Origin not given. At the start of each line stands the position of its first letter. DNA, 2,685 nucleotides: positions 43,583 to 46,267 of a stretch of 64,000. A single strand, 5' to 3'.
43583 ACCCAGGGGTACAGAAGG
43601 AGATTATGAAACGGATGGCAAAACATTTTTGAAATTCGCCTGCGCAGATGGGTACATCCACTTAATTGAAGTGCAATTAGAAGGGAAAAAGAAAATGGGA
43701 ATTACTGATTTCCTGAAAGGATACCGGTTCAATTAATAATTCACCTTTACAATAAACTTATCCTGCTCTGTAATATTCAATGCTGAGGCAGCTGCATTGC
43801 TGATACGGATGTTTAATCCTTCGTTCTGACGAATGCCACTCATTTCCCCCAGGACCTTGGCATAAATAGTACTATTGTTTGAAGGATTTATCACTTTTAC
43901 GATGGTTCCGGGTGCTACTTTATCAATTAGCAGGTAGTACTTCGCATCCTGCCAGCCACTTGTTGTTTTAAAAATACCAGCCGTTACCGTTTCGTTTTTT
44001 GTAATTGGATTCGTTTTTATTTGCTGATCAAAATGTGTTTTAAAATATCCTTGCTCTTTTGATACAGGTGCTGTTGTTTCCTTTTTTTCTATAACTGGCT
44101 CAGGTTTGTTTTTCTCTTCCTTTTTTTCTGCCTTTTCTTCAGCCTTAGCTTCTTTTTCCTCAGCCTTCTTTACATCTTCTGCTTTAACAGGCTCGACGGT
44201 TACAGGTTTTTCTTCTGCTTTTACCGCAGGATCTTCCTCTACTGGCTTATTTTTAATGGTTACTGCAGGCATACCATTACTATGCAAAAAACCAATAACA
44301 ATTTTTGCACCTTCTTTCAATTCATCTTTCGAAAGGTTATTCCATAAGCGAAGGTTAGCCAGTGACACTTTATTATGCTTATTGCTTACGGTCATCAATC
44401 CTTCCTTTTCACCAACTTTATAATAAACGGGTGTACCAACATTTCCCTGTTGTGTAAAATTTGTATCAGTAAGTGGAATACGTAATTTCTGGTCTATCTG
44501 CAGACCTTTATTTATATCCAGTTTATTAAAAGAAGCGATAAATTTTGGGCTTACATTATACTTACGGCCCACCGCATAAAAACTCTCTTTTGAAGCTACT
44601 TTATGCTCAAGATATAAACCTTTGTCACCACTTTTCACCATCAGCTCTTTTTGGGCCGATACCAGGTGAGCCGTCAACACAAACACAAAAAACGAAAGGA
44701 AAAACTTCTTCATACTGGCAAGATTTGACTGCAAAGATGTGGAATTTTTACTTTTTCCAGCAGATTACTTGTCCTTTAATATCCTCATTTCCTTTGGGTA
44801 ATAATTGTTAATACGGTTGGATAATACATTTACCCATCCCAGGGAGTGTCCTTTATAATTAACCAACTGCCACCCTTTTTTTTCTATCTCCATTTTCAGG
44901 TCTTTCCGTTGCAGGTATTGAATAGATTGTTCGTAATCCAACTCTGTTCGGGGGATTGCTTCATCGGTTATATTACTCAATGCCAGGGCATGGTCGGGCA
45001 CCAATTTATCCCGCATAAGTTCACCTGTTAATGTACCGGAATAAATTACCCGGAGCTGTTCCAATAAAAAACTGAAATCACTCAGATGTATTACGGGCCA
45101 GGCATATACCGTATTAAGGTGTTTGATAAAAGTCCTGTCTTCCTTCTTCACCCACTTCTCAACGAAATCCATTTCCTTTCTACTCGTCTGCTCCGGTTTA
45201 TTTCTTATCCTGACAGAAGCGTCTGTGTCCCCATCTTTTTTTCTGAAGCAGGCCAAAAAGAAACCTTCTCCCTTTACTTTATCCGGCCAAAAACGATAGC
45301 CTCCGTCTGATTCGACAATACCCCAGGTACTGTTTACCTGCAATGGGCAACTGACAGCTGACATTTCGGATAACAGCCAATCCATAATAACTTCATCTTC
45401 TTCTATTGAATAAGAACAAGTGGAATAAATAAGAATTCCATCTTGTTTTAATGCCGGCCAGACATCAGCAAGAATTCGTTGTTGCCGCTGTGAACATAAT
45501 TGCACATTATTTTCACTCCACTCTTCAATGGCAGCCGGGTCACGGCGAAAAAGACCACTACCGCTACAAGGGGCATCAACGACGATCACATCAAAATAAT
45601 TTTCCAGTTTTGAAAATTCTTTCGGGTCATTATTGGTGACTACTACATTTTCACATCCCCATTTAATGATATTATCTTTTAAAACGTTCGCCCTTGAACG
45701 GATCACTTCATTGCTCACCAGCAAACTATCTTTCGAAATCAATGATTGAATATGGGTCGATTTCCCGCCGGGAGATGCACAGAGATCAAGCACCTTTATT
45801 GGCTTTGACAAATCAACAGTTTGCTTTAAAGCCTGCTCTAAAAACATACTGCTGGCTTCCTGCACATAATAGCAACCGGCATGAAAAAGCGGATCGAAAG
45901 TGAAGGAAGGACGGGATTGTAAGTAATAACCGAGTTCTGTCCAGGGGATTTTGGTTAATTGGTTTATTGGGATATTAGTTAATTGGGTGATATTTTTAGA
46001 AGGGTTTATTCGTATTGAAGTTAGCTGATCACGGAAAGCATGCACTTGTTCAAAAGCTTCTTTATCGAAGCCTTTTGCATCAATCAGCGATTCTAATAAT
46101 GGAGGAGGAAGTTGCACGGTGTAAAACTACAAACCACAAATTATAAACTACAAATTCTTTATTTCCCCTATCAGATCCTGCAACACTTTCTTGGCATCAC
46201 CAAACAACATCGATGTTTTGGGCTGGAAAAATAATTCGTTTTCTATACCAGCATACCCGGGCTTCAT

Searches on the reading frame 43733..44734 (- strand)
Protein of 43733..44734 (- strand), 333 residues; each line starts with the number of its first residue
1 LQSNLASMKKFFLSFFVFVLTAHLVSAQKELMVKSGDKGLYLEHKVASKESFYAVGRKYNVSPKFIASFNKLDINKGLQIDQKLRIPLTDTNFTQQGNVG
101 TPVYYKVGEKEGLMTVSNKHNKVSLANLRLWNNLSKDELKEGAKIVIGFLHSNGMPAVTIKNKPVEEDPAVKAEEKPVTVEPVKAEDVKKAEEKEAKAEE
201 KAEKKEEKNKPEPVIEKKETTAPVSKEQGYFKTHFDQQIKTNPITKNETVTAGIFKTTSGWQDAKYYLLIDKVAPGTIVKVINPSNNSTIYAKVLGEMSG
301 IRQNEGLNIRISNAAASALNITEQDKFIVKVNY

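Call 25: search_protein_families(library=pfam, proteins=[window:43733-44734:-], max_evalue=0.001)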
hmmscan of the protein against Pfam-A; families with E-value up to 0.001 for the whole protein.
window:43733-44734:- (333 aa): 1 family
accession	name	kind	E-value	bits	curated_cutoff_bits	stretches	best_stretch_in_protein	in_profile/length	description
PF01476.26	LysM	-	2.2e-12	47.2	20.9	1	44-87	1-43/43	LysM domain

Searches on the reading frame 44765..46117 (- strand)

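Call 25: search_protein_families(library=pfam, proteins=[window:44765-46117:-], max_evalue=0.001)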
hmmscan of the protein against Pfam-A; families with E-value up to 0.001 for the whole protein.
window:44765-46117:- (450 aa): 4 families
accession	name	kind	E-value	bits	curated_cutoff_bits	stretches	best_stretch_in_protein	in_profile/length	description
PF01189.24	Methyltr_RsmB-F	-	7.6e-43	146.9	27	1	108-291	11-198/199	16S rRNA methyltransferase RsmB/F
PF17125.10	Methyltr_RsmF_N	-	9.8e-18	64.8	34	1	14-88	12-86/86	N-terminal domain of 16S rRNA methyltransferase RsmF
PF13636.12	Methyltranf_PUA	-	8e-15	55.1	27.6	1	399-446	2-49/49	RNA-binding PUA-like domain of methyltransferase RsmF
PF17126.11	RsmF_methylt_CI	-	0.00034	21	27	1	330-381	14-60/61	RsmF rRNA methyltransferase first C-terminal domain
